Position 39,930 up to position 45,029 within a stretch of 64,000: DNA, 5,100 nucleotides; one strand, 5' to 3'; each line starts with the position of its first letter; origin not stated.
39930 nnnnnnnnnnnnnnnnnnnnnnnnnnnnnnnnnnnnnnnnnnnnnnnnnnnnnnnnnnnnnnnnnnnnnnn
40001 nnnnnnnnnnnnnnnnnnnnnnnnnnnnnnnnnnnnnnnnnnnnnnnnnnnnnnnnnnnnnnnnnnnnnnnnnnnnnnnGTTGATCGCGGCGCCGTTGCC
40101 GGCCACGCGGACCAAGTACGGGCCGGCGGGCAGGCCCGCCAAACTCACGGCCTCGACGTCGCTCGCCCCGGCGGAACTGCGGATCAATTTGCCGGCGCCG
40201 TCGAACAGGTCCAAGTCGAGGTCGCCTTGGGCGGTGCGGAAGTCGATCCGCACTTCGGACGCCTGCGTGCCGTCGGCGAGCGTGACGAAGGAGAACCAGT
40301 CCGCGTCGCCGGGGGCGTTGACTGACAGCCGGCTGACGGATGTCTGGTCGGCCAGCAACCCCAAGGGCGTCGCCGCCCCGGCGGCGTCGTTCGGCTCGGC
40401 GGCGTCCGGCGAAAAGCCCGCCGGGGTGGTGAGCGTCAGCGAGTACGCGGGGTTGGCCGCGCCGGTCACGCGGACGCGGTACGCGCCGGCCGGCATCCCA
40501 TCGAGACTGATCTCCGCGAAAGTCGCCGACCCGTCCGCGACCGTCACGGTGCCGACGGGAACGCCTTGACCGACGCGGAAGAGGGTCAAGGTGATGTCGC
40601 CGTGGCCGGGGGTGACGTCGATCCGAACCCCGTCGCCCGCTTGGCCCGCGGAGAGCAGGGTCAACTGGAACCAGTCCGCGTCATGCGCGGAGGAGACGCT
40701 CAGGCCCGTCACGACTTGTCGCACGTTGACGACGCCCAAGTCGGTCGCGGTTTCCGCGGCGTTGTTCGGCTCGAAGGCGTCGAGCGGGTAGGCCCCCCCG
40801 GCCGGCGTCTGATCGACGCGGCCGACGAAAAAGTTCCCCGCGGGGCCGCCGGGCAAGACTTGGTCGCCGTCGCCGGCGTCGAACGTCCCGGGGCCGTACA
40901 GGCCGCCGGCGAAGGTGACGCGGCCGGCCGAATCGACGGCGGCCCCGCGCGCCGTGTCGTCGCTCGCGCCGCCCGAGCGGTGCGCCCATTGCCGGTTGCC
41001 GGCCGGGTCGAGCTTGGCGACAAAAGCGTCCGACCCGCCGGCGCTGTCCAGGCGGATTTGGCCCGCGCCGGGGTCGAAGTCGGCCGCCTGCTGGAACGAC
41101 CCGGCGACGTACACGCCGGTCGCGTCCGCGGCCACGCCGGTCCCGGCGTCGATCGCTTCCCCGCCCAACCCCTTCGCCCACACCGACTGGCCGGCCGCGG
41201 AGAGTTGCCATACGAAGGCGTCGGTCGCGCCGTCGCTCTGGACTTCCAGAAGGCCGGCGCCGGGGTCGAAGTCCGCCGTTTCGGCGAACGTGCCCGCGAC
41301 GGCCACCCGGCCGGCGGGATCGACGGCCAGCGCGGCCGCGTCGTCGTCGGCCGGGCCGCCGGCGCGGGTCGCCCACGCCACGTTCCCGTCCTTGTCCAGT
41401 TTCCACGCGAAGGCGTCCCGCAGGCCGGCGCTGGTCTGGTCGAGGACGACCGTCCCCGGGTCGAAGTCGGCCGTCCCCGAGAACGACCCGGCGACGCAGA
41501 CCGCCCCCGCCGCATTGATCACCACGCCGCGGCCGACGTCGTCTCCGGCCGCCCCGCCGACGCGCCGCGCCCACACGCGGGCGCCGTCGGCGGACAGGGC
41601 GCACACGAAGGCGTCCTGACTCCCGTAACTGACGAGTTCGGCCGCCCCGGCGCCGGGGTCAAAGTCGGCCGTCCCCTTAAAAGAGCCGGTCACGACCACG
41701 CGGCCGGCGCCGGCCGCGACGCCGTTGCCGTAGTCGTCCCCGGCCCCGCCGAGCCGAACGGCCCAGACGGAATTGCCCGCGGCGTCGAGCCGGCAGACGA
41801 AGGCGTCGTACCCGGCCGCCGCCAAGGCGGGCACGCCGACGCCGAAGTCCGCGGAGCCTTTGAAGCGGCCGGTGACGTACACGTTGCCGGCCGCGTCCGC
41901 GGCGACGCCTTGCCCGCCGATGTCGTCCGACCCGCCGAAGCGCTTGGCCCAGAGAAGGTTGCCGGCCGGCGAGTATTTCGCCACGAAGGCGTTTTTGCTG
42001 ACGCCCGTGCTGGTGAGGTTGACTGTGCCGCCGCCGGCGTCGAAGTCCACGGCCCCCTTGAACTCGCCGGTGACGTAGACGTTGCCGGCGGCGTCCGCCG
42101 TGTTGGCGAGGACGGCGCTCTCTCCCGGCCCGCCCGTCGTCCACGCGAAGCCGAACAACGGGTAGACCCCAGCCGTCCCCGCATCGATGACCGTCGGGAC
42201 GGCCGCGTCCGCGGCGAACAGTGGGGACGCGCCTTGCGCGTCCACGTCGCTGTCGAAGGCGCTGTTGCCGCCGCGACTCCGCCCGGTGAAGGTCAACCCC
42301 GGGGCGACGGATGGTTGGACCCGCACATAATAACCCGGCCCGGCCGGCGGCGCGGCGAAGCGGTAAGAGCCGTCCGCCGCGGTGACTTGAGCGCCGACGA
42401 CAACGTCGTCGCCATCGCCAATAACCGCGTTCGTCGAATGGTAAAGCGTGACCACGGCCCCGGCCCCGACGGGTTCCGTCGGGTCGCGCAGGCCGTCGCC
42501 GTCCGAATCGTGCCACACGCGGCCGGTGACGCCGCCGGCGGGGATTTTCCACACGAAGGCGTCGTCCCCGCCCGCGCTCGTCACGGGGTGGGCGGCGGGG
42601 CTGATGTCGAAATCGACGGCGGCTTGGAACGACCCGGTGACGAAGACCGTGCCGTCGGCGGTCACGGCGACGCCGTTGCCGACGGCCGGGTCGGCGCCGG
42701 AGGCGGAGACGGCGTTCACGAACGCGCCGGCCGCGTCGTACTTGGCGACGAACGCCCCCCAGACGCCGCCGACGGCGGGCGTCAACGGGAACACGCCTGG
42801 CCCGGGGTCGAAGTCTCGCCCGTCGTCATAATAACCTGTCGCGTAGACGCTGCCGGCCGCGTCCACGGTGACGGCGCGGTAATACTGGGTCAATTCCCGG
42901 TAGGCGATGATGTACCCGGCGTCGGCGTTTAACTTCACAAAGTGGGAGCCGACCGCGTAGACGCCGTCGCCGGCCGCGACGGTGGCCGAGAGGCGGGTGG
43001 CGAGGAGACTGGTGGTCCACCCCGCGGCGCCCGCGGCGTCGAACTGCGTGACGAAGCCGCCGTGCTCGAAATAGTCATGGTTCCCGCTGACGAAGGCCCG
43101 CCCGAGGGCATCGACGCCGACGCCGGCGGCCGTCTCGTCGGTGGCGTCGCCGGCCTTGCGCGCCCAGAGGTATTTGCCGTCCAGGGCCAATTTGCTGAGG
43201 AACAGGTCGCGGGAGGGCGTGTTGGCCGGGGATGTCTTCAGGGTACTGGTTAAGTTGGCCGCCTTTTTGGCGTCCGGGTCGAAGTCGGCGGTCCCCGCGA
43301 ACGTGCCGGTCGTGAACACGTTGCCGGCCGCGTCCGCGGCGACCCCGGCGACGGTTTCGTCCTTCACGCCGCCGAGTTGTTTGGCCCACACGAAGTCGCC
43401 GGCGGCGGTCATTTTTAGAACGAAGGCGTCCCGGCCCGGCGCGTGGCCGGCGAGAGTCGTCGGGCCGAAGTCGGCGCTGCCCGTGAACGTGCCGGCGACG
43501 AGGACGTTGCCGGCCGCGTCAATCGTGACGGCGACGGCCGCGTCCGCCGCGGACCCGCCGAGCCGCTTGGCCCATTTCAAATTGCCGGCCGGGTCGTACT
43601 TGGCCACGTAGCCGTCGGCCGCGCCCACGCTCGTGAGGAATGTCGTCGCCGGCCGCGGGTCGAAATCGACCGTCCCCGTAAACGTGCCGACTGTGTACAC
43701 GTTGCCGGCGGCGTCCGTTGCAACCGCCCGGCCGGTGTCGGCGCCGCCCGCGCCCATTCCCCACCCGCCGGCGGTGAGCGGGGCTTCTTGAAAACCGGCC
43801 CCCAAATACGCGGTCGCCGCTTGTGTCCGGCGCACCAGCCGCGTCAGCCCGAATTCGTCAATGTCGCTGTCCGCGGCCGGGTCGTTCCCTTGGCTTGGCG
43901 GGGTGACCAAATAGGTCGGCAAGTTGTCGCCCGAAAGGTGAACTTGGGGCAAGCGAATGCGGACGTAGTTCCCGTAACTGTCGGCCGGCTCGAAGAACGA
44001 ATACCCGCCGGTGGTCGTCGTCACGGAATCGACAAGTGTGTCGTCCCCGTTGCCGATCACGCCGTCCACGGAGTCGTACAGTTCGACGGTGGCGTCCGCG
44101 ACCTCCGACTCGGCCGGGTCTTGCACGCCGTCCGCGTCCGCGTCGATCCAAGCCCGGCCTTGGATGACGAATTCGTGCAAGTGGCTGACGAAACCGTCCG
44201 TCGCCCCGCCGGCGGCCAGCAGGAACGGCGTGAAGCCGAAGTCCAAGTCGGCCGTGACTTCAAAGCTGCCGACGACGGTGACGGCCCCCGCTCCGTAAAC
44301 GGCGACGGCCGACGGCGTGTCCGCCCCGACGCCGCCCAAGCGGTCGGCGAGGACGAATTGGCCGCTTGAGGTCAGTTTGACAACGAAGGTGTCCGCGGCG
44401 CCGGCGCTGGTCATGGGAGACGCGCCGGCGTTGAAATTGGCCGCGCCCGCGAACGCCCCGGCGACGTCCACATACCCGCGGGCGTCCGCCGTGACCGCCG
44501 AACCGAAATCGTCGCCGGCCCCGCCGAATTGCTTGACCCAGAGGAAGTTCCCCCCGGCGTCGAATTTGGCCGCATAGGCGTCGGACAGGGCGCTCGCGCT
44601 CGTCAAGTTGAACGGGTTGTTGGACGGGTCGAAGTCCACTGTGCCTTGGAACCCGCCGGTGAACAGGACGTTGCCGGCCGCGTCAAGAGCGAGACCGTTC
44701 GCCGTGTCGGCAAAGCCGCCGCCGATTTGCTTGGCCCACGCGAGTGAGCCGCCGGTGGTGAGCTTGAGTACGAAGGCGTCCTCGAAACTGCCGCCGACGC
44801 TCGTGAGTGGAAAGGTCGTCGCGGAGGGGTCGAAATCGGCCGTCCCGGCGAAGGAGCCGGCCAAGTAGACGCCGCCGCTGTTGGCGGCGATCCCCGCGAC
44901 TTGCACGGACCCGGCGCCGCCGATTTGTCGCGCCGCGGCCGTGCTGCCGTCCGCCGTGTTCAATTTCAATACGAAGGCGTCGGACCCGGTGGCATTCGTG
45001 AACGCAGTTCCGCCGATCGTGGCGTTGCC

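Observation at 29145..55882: Candidate phospho-signalling plus giant adhesin/protease system (27 kb, one strand)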

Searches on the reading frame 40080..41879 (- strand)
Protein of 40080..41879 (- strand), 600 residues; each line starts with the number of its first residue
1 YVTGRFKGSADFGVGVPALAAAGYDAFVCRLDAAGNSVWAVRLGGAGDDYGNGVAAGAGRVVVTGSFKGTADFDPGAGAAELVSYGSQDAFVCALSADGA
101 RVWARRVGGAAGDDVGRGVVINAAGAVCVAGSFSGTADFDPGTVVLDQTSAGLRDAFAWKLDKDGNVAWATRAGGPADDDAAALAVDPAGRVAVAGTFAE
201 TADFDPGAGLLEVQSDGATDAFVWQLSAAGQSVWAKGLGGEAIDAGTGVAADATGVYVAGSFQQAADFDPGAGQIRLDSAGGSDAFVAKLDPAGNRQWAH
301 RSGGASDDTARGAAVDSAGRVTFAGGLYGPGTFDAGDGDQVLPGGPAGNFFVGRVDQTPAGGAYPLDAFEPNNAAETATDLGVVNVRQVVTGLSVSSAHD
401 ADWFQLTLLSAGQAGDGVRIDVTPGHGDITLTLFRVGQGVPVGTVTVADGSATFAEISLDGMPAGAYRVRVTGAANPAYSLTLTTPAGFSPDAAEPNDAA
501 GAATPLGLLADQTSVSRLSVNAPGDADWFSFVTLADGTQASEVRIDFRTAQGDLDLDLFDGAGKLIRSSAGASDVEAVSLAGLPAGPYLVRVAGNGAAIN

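Call 11: search_protein_families(library=pfam, proteins=[window:40080-41879:-], max_evalue=0.01)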
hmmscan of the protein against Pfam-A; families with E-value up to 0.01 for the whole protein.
window:40080-41879:- (600 aa): 3 families
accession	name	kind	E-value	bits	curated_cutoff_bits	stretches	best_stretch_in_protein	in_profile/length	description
PF04151.21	PPC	-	1.3e-07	32.8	25.9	1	526-594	2-70/70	Bacterial pre-peptidase C-terminal domain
PF06739.17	SBBP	-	0.00015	22.1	20.5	0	169-196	2-30/38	Beta-propeller repeat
PF24170.1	Fn3-II_PB4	-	0.00037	21.1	27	0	455-474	61-80/95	Straight fiber protein PB4 second Fn3-like domain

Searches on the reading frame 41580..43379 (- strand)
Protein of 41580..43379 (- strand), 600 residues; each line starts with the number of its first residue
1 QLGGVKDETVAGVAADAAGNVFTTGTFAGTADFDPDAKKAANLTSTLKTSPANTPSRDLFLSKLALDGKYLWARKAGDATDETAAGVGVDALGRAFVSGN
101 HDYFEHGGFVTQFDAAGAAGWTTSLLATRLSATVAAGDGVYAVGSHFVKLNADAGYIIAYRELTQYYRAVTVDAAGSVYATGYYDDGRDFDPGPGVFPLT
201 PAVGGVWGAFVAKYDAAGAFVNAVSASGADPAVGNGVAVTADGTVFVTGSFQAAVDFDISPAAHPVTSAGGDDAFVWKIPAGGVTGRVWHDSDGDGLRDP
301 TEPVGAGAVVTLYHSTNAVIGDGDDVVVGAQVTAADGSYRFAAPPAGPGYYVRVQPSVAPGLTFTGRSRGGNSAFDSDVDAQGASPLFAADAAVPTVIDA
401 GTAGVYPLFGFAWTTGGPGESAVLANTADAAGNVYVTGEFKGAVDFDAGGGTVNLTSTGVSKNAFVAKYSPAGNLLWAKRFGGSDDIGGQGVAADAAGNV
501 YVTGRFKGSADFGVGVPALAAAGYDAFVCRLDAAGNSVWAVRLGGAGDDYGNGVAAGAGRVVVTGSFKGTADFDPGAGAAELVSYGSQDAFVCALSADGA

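Call 11: search_protein_families(library=pfam, proteins=[window:41580-43379:-], max_evalue=0.01)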
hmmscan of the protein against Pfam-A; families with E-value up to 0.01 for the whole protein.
window:41580-43379:- (600 aa): 2 families
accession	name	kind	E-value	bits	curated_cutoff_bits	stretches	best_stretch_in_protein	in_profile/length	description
PF17210.9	SdrD_B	-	1.3e-11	45.1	29.7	1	287-382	6-90/112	SdrD B-like domain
PF06739.17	SBBP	-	3.6e-11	43.3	20.5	1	477-504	2-30/38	Beta-propeller repeat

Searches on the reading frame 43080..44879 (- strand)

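Call 11: search_protein_families(library=pfam, proteins=[window:43080-44879:-], max_evalue=0.01)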
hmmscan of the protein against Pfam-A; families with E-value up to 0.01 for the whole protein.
window:43080-44879:- (600 aa): 2 families
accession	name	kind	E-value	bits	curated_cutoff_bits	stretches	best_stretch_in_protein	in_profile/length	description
PF06739.17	SBBP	-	2.2e-18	66.4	20.5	2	48-75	2-30/38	Beta-propeller repeat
PF17210.9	SdrD_B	-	2.1e-08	34.8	29.7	1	242-344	6-91/112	SdrD B-like domain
